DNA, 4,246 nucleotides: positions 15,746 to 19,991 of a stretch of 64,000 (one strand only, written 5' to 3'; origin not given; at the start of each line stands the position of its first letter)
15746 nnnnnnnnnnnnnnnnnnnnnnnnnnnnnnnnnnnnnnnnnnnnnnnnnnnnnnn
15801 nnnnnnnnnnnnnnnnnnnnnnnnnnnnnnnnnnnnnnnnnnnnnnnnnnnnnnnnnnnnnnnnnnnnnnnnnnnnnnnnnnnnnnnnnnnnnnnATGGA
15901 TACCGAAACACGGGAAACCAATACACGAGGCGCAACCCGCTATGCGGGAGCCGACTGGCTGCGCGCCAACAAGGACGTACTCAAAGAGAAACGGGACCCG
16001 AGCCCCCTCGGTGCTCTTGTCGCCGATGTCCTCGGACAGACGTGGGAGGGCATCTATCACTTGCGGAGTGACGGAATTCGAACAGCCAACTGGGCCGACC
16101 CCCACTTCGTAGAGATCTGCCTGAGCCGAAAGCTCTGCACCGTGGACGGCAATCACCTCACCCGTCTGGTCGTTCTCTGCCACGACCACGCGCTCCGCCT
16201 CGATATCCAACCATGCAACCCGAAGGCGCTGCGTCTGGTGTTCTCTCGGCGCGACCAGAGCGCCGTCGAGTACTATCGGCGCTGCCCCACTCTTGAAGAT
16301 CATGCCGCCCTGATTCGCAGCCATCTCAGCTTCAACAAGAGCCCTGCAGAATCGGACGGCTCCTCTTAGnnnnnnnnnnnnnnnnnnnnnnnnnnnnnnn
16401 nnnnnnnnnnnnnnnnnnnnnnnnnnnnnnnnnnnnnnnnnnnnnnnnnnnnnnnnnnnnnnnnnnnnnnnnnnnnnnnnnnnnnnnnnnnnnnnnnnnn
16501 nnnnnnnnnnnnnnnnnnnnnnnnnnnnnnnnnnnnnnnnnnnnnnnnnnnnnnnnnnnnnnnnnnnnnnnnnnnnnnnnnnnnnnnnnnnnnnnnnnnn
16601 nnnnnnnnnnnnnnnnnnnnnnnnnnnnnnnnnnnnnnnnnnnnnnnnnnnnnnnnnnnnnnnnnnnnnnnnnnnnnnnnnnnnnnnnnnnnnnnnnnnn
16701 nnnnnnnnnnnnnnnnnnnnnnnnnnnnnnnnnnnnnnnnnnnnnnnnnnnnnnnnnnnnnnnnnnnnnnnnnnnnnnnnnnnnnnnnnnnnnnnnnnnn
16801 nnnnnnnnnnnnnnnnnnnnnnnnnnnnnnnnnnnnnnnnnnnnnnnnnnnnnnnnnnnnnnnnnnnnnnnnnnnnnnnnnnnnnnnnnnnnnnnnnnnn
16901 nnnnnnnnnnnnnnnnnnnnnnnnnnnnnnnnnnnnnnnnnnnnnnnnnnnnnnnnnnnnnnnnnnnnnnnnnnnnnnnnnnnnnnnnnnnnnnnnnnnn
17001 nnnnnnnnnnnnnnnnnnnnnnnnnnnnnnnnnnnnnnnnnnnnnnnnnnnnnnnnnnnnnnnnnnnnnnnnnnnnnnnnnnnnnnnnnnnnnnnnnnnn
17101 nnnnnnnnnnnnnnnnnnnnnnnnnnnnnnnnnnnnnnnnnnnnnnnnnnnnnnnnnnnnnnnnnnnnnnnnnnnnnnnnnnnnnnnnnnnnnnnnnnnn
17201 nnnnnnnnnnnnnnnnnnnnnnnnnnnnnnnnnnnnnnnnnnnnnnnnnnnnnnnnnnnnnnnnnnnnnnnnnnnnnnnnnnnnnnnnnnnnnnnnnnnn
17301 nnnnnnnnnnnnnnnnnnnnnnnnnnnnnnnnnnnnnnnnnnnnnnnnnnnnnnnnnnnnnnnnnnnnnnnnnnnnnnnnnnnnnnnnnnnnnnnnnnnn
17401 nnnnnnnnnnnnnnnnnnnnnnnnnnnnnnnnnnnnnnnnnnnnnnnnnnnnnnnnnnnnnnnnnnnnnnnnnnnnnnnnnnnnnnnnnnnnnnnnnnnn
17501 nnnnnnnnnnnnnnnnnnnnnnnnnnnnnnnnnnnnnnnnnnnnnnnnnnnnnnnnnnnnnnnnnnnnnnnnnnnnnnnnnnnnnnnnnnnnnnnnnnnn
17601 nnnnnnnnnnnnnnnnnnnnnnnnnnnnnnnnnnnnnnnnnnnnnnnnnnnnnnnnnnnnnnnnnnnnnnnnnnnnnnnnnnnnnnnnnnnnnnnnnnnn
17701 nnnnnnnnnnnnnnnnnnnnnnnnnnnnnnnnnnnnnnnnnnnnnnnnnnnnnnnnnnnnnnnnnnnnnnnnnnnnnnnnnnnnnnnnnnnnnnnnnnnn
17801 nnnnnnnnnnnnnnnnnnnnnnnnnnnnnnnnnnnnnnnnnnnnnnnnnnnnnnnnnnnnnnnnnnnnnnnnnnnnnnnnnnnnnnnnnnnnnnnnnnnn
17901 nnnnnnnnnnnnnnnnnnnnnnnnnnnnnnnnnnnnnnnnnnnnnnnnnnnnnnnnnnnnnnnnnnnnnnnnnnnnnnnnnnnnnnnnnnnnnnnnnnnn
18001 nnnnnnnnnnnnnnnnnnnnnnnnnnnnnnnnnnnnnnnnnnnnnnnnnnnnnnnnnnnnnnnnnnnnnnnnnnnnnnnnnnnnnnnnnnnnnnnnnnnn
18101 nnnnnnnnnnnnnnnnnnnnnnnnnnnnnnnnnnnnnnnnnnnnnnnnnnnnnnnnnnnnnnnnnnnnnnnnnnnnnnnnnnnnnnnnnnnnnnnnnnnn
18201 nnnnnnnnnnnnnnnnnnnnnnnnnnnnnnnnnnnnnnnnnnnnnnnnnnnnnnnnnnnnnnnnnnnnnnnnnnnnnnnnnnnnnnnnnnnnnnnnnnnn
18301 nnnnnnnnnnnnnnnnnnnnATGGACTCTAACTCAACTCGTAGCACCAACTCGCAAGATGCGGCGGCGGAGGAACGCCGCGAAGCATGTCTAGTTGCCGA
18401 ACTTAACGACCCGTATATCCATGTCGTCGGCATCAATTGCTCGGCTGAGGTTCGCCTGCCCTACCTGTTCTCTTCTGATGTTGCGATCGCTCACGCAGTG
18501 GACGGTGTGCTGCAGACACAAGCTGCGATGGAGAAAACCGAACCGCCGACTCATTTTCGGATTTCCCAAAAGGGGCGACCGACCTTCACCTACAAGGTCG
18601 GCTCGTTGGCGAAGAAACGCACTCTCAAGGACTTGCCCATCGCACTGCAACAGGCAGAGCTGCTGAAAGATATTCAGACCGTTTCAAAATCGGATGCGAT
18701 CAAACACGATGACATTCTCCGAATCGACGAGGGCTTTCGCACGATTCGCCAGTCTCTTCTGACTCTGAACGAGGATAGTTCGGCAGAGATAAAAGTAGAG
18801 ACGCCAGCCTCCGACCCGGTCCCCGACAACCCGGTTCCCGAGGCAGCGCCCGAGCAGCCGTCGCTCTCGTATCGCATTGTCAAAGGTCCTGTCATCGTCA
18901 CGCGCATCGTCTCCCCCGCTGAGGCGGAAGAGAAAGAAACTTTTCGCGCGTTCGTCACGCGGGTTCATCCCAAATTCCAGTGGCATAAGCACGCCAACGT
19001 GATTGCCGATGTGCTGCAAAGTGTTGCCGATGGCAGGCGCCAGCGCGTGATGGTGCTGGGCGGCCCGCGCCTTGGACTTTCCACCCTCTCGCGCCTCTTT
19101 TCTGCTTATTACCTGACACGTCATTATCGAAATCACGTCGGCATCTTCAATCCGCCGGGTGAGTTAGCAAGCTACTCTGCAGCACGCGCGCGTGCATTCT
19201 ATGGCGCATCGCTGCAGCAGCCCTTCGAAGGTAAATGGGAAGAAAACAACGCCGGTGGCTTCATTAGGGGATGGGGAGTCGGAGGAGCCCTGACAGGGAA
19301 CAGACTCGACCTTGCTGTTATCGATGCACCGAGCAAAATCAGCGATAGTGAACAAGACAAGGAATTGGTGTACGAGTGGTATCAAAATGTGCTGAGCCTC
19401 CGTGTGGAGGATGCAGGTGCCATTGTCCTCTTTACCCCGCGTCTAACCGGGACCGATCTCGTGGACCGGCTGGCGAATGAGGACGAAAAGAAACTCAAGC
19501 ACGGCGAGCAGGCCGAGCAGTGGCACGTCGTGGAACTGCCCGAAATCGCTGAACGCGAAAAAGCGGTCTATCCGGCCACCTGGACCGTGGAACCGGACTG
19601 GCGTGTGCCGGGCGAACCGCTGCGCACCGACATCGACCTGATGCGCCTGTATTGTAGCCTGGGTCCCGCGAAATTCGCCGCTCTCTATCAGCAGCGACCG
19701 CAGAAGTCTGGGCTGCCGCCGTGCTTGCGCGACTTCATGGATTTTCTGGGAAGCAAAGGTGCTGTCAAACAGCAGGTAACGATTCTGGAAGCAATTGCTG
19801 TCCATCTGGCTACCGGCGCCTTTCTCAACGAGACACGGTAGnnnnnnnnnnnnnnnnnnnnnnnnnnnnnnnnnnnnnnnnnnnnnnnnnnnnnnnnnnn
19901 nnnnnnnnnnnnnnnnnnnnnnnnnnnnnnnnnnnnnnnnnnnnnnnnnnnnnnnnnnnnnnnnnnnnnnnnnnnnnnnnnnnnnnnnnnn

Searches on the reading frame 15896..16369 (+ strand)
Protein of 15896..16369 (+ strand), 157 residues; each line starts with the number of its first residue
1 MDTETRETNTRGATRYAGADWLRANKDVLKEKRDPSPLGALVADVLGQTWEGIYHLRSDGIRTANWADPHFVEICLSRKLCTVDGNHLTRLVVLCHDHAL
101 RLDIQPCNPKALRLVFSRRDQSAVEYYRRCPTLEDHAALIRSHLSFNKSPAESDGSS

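Call 100: search_protein_families(library=phrogs, proteins=[window:15896-16369:+], max_evalue=0.01)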
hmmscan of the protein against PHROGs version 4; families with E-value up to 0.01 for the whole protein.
window:15896-16369:+ (157 aa): 1 family
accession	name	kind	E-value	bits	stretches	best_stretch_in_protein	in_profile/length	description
phrog_22261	-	unknown function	7.2e-07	30.4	1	73-136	60-124/131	-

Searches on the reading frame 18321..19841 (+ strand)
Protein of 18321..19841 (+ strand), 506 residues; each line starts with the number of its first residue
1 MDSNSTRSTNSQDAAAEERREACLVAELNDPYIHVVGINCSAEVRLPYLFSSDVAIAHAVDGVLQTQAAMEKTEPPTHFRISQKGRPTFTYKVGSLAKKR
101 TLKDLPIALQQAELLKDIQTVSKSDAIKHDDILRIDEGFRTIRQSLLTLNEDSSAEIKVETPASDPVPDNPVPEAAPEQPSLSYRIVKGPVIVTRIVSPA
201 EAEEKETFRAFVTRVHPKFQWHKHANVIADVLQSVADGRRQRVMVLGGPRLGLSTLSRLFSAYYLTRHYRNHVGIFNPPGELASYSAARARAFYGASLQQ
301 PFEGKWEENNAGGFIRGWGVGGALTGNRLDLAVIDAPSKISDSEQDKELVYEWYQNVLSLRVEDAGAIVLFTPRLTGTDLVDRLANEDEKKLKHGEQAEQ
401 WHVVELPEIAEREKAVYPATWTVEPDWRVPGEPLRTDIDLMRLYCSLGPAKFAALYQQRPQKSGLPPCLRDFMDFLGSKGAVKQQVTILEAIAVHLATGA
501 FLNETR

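Call 99: search_protein_families(library=phrogs, proteins=[window:18321-19841:+], max_evalue=0.01)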
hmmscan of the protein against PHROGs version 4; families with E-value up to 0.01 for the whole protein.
window:18321-19841:+ (506 aa): 2 families
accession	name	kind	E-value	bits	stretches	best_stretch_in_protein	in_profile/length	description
phrog_4758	-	head and packaging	2.6e-21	77.1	1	210-414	27-241/243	terminase large subunit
phrog_38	-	head and packaging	9.9e-19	68.5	1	69-464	192-524/760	terminase large subunit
